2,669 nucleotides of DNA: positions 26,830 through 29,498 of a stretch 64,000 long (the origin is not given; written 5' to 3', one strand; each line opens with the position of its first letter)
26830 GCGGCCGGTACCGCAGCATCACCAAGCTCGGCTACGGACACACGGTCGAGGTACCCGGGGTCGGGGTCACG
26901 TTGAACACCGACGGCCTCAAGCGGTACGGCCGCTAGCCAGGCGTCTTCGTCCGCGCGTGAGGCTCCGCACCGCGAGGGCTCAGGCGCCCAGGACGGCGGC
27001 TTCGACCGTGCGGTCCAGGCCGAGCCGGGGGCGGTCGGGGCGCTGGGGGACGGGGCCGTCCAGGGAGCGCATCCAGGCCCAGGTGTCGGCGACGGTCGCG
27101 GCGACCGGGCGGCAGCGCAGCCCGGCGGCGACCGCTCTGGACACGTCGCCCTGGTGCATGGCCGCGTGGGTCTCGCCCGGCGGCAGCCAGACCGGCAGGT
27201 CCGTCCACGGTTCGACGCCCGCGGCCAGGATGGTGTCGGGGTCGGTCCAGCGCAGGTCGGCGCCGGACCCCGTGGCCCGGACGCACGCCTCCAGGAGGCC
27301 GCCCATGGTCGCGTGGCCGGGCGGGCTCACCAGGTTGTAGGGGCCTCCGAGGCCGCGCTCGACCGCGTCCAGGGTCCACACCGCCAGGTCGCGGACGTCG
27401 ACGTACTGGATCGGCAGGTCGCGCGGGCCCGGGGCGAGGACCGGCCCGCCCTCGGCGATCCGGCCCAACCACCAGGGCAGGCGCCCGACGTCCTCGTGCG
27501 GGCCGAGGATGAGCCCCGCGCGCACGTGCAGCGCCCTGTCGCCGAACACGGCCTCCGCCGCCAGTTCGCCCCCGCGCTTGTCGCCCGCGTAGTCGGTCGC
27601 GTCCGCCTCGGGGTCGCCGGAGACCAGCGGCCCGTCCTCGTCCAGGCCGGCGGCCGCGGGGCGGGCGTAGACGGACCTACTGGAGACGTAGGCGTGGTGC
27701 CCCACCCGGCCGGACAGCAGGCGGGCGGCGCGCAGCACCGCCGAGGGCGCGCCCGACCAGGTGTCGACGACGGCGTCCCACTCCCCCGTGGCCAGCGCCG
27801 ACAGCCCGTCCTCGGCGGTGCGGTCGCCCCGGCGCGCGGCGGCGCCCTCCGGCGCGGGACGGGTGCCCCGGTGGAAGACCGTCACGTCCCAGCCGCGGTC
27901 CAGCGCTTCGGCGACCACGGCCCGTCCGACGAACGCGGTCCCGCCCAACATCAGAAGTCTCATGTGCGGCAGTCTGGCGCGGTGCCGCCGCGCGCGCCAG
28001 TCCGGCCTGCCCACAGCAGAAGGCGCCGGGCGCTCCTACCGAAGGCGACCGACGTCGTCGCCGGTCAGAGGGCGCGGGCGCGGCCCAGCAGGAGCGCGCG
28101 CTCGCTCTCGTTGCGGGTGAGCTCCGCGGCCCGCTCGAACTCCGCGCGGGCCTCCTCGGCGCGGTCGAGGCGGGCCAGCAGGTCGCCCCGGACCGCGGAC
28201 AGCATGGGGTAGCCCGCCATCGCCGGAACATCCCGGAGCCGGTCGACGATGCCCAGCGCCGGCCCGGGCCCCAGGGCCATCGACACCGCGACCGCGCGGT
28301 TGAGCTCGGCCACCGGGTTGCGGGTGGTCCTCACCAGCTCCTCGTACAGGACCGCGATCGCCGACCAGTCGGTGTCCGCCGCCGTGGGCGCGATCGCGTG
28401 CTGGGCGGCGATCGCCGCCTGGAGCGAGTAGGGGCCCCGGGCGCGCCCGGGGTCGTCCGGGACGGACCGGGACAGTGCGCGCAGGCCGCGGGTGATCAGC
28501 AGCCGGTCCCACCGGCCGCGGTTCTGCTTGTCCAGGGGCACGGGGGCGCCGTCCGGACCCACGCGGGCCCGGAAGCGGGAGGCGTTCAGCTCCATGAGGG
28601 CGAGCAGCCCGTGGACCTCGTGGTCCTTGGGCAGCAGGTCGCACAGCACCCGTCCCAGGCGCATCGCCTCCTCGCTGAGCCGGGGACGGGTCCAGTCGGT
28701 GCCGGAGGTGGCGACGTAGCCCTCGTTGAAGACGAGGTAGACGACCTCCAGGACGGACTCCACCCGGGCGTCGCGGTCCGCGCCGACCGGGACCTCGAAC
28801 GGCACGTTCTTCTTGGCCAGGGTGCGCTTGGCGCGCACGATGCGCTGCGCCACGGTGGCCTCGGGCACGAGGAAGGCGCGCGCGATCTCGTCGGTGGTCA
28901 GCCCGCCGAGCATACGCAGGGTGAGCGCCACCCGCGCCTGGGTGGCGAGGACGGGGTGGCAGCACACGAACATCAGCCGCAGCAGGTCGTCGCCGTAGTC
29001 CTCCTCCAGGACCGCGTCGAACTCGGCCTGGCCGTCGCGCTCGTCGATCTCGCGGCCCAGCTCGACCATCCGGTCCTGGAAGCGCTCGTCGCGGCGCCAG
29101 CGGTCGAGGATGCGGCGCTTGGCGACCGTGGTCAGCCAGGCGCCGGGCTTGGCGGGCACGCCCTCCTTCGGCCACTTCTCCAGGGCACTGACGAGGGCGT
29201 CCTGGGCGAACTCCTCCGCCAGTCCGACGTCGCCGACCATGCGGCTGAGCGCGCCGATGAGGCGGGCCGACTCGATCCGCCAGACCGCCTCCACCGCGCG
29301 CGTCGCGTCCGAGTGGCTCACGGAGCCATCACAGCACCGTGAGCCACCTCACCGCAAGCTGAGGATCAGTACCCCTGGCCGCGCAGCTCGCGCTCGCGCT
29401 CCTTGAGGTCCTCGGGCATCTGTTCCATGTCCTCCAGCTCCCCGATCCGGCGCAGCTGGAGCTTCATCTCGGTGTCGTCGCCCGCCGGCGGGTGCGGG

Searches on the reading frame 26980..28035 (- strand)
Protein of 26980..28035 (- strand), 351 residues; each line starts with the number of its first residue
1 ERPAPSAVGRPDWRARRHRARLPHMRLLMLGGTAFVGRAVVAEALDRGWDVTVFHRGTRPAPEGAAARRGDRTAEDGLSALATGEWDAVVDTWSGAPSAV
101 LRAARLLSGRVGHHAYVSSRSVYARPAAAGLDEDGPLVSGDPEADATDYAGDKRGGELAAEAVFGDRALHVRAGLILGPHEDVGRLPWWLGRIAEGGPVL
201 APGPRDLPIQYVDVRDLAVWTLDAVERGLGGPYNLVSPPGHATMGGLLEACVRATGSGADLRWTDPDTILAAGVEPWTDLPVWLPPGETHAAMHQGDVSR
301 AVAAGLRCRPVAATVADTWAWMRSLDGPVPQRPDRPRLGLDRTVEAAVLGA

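Call 79: search_protein_families(library=pfam, proteins=[window:26980-28035:-], max_evalue=0.00001)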
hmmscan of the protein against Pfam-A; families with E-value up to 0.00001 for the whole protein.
window:26980-28035:- (351 aa): 1 family
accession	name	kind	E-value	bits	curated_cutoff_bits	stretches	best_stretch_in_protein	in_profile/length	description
PF01370.27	Epimerase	-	1.5e-11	44.6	20.9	1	28-227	2-227/240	NAD dependent epimerase/dehydratase family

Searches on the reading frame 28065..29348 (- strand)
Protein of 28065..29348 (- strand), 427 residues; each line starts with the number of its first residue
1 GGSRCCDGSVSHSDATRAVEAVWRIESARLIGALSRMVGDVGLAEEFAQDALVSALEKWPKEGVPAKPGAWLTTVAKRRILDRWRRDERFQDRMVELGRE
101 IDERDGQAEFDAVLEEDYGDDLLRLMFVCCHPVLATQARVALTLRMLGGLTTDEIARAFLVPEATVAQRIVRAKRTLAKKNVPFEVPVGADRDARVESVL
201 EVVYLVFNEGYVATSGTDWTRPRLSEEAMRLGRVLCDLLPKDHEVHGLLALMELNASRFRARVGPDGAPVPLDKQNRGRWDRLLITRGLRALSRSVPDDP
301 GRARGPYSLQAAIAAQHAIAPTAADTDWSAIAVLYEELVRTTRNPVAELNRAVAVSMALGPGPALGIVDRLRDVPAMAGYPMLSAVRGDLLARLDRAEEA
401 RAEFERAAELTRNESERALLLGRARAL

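Call 79: search_protein_families(library=pfam, proteins=[window:28065-29348:-], max_evalue=0.00001)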
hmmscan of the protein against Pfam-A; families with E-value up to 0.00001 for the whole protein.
window:28065-29348:- (427 aa): 3 families
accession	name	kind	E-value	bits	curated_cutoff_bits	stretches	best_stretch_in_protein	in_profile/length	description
PF20239.3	DUF6596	-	8.7e-36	122.7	27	1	195-295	1-101/102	Family of unknown function (DUF6596)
PF04542.20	Sigma70_r2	-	1.8e-11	44.1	24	1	29-89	8-70/71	Sigma-70 region 2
PF08281.18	Sigma70_r4_2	-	4.4e-11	42.7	25.7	1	126-177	3-54/54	Sigma-70, region 4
